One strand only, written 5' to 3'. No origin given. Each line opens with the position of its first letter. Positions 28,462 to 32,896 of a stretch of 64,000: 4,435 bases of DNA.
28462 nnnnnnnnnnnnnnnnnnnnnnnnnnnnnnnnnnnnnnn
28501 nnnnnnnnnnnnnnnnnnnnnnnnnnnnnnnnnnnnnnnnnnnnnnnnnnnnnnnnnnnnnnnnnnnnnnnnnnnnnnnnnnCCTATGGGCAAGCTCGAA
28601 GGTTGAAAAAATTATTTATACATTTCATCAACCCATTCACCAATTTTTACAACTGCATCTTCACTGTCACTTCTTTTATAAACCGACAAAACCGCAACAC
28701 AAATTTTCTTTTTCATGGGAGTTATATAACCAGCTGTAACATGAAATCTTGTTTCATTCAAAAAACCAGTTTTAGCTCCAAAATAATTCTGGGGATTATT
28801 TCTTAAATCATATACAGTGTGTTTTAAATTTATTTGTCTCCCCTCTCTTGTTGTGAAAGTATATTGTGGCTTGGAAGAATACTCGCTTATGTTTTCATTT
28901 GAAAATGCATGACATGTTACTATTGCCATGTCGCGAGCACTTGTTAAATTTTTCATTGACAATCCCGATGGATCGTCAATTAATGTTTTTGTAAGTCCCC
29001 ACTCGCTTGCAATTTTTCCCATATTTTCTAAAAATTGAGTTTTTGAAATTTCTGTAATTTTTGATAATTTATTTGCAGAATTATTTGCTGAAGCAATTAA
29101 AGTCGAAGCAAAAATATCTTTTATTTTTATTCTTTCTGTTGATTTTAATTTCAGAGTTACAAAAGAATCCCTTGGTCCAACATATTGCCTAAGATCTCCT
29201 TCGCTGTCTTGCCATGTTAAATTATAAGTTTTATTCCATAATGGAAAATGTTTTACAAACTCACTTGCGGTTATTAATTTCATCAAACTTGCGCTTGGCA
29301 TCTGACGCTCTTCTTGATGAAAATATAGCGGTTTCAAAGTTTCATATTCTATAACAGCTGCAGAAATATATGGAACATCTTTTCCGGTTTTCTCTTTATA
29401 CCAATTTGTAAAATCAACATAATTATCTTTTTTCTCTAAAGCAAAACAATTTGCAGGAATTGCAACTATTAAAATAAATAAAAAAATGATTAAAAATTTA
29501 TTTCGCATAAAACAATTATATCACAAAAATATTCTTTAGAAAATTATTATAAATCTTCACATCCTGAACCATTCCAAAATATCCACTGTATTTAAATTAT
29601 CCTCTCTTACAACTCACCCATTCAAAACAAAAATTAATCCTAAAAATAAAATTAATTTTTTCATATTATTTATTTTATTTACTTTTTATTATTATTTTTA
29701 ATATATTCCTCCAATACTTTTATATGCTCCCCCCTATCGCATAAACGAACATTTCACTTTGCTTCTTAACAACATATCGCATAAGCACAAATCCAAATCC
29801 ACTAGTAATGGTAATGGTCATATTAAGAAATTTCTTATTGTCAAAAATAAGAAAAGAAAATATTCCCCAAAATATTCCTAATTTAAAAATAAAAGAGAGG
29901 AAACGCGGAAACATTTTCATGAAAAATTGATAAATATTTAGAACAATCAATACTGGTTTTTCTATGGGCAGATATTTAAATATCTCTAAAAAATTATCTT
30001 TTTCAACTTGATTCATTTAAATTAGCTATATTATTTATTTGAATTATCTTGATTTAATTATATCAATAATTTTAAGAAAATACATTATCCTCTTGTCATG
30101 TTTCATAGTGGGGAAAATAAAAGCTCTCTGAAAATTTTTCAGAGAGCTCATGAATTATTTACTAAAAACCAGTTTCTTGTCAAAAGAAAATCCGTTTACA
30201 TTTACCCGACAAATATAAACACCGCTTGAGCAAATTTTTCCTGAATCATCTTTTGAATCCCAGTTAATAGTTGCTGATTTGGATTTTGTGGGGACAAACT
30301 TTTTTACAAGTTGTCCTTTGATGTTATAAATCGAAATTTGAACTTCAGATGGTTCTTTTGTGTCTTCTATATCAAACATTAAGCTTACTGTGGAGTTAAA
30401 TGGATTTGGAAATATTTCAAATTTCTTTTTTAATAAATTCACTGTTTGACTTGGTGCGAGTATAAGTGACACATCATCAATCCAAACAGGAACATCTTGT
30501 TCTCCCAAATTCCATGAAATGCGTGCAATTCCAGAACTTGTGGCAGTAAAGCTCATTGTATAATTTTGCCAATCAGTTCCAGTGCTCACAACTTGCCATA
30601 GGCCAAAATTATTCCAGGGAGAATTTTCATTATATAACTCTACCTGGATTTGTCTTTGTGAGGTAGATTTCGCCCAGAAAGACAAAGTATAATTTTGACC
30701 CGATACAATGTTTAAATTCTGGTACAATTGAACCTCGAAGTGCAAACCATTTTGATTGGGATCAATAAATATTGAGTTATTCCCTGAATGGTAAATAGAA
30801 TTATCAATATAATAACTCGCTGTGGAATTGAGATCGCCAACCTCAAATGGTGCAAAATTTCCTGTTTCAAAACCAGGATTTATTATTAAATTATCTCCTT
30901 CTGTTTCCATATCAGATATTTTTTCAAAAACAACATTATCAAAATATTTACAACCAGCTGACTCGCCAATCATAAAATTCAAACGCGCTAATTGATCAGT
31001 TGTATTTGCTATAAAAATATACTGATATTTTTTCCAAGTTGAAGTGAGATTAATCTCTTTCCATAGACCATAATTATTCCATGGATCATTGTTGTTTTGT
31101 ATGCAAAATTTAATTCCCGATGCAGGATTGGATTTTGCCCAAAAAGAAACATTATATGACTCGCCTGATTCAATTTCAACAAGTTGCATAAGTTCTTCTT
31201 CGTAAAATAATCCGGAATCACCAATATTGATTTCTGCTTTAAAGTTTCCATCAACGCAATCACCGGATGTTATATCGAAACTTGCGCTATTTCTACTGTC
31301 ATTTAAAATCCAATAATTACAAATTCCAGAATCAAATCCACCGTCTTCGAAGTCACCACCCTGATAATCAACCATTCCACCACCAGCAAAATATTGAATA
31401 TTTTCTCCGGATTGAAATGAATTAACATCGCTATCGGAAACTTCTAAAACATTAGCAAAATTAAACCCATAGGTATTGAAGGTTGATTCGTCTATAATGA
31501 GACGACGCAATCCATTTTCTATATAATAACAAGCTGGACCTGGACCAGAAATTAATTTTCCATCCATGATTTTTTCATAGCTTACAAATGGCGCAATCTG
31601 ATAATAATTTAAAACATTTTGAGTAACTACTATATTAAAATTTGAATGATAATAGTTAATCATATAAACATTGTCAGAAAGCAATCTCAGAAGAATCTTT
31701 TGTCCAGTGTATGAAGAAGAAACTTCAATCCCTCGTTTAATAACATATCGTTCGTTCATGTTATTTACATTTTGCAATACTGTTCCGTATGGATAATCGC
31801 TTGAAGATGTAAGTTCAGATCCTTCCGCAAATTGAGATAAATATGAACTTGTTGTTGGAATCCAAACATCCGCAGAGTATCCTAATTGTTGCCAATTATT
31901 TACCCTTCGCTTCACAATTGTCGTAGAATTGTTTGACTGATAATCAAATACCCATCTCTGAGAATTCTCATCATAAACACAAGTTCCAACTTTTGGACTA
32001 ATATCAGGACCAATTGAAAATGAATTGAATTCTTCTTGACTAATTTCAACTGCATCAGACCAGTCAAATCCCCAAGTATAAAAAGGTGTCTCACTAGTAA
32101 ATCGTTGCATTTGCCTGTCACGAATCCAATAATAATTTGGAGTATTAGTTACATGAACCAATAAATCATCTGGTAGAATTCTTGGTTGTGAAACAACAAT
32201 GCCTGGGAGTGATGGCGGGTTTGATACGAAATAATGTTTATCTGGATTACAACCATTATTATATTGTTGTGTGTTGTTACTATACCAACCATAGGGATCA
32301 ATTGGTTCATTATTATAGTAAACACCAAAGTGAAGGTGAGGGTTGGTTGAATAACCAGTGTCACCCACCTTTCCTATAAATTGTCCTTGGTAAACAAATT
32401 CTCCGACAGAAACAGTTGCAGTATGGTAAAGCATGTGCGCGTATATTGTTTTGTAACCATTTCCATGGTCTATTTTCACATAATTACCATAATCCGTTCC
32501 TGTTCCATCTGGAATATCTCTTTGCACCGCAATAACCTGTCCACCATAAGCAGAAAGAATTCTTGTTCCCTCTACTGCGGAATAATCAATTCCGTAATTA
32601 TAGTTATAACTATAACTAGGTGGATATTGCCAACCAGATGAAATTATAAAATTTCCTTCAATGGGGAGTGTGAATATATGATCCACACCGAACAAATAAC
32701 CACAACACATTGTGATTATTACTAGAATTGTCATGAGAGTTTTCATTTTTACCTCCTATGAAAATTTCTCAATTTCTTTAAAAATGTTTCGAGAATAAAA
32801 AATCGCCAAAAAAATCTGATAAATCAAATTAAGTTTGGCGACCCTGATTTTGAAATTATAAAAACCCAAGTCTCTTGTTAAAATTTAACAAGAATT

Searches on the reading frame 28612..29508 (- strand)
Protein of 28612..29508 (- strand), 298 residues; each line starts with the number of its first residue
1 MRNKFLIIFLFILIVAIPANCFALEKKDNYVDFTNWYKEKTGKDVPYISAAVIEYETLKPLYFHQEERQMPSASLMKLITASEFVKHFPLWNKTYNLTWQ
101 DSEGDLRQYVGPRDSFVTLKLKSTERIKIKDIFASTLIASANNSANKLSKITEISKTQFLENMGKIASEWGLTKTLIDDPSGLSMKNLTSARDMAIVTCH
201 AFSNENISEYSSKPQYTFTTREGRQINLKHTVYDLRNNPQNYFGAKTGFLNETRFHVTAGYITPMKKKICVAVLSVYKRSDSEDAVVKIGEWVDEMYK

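Call 5: search_protein_families(library=pfam, proteins=[window:28612-29508:-], max_evalue=0.01)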
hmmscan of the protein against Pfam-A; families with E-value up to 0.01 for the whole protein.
window:28612-29508:- (298 aa): 3 families
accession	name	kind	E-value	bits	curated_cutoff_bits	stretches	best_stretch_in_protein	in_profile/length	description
PF00768.25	Peptidase_S11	-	3.5e-24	86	27.6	1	49-259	14-221/239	D-alanyl-D-alanine carboxypeptidase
PF13354.11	Beta-lactamase2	-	1.8e-06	27.9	22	1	62-274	13-213/214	Beta-lactamase enzyme family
PF02113.21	Peptidase_S13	-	1.8e-05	24.1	22.8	0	50-82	21-53/444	D-Ala-D-Ala carboxypeptidase 3 (S13) family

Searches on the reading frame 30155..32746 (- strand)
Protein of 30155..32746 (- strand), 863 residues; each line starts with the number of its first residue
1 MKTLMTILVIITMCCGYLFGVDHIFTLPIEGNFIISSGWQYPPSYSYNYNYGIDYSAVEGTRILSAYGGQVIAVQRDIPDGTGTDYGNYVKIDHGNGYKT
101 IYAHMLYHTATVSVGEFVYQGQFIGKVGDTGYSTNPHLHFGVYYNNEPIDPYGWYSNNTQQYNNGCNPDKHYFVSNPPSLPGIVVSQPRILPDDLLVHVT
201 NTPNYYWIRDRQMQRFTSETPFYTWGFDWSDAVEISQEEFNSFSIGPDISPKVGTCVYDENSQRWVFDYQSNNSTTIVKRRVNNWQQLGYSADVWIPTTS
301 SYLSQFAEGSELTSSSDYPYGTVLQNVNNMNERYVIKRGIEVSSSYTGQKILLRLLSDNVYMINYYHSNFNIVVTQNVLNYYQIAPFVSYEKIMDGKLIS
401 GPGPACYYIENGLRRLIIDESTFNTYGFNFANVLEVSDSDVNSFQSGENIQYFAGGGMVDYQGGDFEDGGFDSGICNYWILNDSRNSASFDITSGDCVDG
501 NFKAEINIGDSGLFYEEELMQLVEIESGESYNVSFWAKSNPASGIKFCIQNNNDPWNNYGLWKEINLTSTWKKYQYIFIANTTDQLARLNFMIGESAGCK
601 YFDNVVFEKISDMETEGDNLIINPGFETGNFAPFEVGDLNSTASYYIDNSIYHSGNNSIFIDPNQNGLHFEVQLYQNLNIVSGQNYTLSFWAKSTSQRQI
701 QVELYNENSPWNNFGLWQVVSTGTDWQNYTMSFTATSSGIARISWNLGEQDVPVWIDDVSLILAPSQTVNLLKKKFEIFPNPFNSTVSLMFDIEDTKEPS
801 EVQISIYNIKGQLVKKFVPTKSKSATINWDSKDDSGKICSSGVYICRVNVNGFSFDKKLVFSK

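Call 5: search_protein_families(library=pfam, proteins=[window:30155-32746:-], max_evalue=0.01)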
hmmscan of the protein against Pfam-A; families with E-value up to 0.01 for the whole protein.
window:30155-32746:- (863 aa): 5 families
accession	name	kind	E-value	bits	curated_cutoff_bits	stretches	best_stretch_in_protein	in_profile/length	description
PF01551.29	Peptidase_M23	-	1.1e-26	93.3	28.7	1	49-151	2-96/96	Peptidase family M23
PF02018.23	CBM_4_9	-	1.5e-24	87.4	25.9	2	619-738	2-120/136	Carbohydrate binding domain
PF18962.6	Por_Secre_tail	-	2.3e-08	34.7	27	1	778-860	1-74/75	Secretion system C-terminal sorting domain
PF13860.13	FlgD_ig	-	2.5e-06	27.8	27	1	789-849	12-74/79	FlgD Ig-like domain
PF04862.18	DUF642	-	4.1e-06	27.1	27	1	672-741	66-133/157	Protein of unknown function (DUF642)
